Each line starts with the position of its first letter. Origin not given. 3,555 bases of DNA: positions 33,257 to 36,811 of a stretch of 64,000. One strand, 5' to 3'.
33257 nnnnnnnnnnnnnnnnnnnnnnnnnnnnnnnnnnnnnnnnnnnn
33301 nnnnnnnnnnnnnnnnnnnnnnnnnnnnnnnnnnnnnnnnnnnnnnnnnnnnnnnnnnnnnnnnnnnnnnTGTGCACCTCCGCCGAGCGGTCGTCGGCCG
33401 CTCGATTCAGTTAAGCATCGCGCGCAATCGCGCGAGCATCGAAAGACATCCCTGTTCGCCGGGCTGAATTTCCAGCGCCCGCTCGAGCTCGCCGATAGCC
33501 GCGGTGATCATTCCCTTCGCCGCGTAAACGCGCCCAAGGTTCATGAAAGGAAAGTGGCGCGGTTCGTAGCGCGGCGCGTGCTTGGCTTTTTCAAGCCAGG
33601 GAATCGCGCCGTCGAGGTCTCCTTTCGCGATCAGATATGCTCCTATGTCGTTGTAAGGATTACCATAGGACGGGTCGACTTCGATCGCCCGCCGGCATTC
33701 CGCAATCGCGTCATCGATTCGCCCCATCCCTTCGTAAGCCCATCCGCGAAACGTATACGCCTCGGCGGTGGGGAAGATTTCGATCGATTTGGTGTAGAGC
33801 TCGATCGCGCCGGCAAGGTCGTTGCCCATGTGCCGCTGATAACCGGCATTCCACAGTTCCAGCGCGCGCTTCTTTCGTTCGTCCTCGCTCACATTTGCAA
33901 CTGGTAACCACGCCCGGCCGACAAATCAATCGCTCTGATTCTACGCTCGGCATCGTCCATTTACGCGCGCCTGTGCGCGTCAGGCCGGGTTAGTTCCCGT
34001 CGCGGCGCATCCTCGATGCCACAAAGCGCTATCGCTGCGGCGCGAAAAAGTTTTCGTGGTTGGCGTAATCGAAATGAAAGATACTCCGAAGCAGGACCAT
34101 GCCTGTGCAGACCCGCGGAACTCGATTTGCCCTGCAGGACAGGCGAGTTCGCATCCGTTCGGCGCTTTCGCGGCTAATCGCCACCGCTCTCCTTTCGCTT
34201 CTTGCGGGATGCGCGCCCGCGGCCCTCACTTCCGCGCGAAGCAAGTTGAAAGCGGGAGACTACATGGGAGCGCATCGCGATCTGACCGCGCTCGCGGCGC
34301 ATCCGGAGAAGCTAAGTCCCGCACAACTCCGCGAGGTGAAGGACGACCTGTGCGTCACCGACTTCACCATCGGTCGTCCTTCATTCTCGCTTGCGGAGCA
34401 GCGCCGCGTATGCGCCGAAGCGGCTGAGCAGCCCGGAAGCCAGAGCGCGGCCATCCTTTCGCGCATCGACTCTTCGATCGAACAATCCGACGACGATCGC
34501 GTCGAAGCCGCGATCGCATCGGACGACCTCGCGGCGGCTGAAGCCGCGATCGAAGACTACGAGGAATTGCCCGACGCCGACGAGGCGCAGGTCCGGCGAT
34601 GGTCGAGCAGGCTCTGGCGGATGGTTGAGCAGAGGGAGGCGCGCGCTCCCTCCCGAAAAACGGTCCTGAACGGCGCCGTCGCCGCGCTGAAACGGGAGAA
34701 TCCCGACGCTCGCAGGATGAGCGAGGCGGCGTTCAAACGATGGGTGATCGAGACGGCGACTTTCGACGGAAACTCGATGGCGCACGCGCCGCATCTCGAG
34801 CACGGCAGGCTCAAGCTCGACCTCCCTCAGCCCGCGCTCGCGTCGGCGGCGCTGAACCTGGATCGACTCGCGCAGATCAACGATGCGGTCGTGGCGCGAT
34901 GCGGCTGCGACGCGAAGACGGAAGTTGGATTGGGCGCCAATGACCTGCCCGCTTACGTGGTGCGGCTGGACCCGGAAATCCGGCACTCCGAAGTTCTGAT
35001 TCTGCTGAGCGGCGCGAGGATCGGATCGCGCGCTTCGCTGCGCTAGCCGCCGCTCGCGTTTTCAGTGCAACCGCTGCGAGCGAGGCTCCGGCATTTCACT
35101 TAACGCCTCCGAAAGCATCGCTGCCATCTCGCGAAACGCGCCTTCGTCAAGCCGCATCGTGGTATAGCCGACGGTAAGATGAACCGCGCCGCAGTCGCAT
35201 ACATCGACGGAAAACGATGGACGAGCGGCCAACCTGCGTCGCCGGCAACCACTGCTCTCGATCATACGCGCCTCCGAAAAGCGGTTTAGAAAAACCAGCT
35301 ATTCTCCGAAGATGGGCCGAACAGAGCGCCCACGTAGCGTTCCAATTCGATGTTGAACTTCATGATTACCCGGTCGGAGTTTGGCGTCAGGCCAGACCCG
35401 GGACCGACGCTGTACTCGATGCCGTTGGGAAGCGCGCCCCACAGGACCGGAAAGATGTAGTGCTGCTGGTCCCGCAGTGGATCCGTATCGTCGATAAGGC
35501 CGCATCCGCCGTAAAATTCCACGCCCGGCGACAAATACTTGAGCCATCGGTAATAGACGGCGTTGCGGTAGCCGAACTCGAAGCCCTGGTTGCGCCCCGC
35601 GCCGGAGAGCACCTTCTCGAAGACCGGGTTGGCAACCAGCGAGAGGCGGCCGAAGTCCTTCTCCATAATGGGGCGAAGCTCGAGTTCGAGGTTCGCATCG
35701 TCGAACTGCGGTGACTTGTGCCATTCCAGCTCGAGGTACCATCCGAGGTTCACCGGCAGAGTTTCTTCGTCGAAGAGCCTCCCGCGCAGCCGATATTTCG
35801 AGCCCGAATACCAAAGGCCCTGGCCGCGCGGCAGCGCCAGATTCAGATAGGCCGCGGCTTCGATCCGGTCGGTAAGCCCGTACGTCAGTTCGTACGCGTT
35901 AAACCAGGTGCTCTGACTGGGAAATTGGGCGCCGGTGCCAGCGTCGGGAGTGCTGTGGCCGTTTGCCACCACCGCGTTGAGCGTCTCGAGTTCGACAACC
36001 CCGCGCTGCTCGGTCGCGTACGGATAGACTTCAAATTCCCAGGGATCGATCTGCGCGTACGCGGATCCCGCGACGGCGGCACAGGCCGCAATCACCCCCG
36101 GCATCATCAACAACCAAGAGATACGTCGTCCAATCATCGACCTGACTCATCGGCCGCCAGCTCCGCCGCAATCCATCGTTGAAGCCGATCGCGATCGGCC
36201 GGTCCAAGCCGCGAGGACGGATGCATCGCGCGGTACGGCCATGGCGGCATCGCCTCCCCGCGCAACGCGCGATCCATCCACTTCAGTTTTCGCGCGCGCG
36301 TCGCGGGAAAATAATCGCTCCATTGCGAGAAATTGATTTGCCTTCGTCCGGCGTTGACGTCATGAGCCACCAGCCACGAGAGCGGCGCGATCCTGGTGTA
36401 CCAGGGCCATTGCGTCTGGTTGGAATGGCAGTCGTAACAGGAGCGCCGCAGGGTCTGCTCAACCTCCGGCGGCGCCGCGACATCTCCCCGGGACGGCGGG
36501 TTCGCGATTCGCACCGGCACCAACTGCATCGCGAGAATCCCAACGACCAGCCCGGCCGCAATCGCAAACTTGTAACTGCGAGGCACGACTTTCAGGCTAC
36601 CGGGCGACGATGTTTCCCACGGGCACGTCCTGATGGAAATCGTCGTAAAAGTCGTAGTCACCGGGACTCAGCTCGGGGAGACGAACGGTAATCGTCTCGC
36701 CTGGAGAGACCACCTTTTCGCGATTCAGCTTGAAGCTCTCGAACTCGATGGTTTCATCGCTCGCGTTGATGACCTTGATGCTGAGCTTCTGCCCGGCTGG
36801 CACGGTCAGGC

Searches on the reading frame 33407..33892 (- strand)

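Call 8: search_protein_families(library=pfam, proteins=[window:33407-33892:-], max_evalue=0.01)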
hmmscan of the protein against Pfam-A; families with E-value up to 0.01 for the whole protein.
window:33407-33892:- (161 aa): 14 families
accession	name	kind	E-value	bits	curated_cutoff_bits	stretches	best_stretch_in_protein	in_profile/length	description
PF07719.23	TPR_2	-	9.9e-21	72.5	27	2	43-75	1-33/34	Tetratricopeptide repeat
PF00515.34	TPR_1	-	2e-19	68.9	27.8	1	43-76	1-34/34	Tetratricopeptide repeat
PF13181.12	TPR_8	-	1.1e-17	63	25.7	1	43-75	1-33/34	Tetratricopeptide repeat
PF13428.12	TPR_14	-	3.7e-14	52.3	23.5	2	119-156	7-44/44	Tetratricopeptide repeat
PF13414.12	TPR_11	-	2.9e-13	49.7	26.8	1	56-85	7-36/42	TPR repeat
PF14559.12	TPR_19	-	8.5e-12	45.7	25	3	87-155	1-67/68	Tetratricopeptide repeat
PF13432.12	TPR_16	-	2e-11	44.6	32.7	1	50-107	4-61/65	Tetratricopeptide repeat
PF13424.12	TPR_12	-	2e-11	44.4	30.1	2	16-73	10-75/77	Tetratricopeptide repeat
PF13431.12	TPR_17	-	2e-10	40.5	24.4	1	66-97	2-33/34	Tetratricopeptide repeat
PF13374.12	TPR_10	-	6.9e-08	32.7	27.5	0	80-103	5-28/42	Tetratricopeptide repeat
PF13174.12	TPR_6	-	4.2e-07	30.6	26.3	0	50-74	7-31/33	Tetratricopeptide repeat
PF13176.12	TPR_7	-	2.5e-05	24.5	27.9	0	118-143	4-29/36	Tetratricopeptide repeat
PF13371.12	TPR_9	-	0.0016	18.8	35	0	117-148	33-64/73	Tetratricopeptide repeat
PF17874.7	TPR_MalT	-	0.0025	17.6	45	0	2-59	32-89/336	MalT-like TPR region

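Call 9: search_protein_families(library=ncbifam, proteins=[window:33407-33892:-], max_evalue=0.01)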
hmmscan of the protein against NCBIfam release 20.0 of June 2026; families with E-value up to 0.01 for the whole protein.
window:33407-33892:- (161 aa): 9 families
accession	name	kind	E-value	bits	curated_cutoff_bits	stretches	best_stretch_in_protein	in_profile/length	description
TIGR02521.1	type_IV_pilW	equivalog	6.9e-16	58.5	154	1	25-157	46-179/234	type IV pilus biogenesis/stability protein PilW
NF040959.1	MamA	equivalog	2.3e-10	40.3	200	1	28-104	123-200/204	magnetosome protein MamA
NF007302.0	PRK09782.1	equivalog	4.7e-09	34.8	1223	1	10-106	580-675/990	phage receptor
NF047558.1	TPR_END_plus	domain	2.7e-07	30.4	32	0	118-144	4-30/56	TPR end-of-group domain-containing protein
TIGR00990.1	3a0801s09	subfamily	8.7e-07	27.9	757.25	1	1-77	118-194/615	mitochondrial import receptor subunit TOM70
TIGR02917.1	PEP_TPR_lipo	equivalog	1.2e-06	26.7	312.2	1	57-158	445-544/899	XrtA/PEP-CTERM system TPR-repeat protein PrsT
NF033762.1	social_mot_Tgl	equivalog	5.2e-06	26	225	1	4-145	26-168/252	social motility TPR repeat lipoprotein Tgl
NF002725.1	PRK02603.1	equivalog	0.0014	18.7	143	0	3-91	28-120/173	photosystem I assembly protein Ycf3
NF008391.2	PRK11189.1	equivalog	0.0021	17.6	250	1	43-97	65-119/297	lipoprotein NlpI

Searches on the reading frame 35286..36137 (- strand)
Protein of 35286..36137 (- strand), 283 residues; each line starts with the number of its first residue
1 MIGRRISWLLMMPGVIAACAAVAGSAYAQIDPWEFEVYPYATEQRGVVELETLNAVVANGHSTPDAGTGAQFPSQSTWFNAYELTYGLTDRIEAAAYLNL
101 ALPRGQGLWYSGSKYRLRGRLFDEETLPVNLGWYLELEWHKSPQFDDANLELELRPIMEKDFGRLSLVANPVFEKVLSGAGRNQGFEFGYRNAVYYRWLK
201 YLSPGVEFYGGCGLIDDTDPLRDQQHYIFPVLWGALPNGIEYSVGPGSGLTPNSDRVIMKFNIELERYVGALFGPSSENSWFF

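Call 8: search_protein_families(library=pfam, proteins=[window:35286-36137:-], max_evalue=0.01)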
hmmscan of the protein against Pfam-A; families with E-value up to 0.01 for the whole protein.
window:35286-36137:- (283 aa): 0 families

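Call 9: search_protein_families(library=ncbifam, proteins=[window:35286-36137:-], max_evalue=0.01)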
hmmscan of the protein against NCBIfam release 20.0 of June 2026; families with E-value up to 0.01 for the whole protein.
window:35286-36137:- (283 aa): 0 families

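Call 59: search_solved_structures(query=A3, max_evalue=10)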
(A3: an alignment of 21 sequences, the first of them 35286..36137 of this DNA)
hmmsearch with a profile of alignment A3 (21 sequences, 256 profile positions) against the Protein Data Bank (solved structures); distinct sequences matched with E-value up to 10: 0.

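Call 60: search_protein_families(library=pfam, alignment_id=A3, max_evalue=1)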
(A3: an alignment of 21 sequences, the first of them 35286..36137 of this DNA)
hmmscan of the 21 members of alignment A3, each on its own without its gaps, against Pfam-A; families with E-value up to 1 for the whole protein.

A. member 1, window:35286-36137:- (283 aa): 0 families

B. families by the number of members that match (of 21 scanned): 2 families
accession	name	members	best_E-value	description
PF19089.6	DUF5777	1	0.046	Membrane bound beta barrel domain (DUF5777)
PF04360.17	Serglycin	1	0.2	Serglycin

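Call 68: predict_structure(protein=window:35286-36137:-)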
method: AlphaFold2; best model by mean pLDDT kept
length: 283 residues; sequences in the alignment: 1
mean_pLDDT: 29.3   pTM: 0.15
mean pLDDT of the five models: 29.3, 27.8, 25.1, 25.0, 24.9
residues with pLDDT >= 90: 0; 70-90: 0; 50-70: 5; < 50: 278
segments of 3 or more residues with pLDDT < 50: 1-3, 11-283
pLDDT, mean of each block of 10 residues (from residue 1): 48 40 30 25 25 28 28 25 25 26 29 28 28 29 29 28 26 28 30 30 31 31 30 28 29 28 31 29 21
secondary structure, 60 per line:
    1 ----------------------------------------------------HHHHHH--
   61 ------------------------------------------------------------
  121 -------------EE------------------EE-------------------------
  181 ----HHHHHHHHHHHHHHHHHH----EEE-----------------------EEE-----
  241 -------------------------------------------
elements in order: H53-58 H185-202 E207-209 E233-235

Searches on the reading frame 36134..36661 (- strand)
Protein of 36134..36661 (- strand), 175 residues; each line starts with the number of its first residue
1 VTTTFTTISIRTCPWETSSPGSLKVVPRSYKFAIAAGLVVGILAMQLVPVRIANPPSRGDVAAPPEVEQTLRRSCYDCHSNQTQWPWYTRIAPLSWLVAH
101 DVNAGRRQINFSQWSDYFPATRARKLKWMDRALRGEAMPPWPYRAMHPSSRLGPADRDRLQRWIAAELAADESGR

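Call 8: search_protein_families(library=pfam, proteins=[window:36134-36661:-], max_evalue=0.01)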
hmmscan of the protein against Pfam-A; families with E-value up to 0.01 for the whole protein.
window:36134-36661:- (175 aa): 1 family
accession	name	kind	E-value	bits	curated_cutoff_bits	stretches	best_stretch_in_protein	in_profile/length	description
PF14376.11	Haem_bd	-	4.5e-36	124.2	27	1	42-165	3-132/133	Haem-binding domain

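Call 9: search_protein_families(library=ncbifam, proteins=[window:36134-36661:-], max_evalue=0.01)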
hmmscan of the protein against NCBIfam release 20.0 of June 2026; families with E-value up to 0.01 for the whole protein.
window:36134-36661:- (175 aa): 0 families
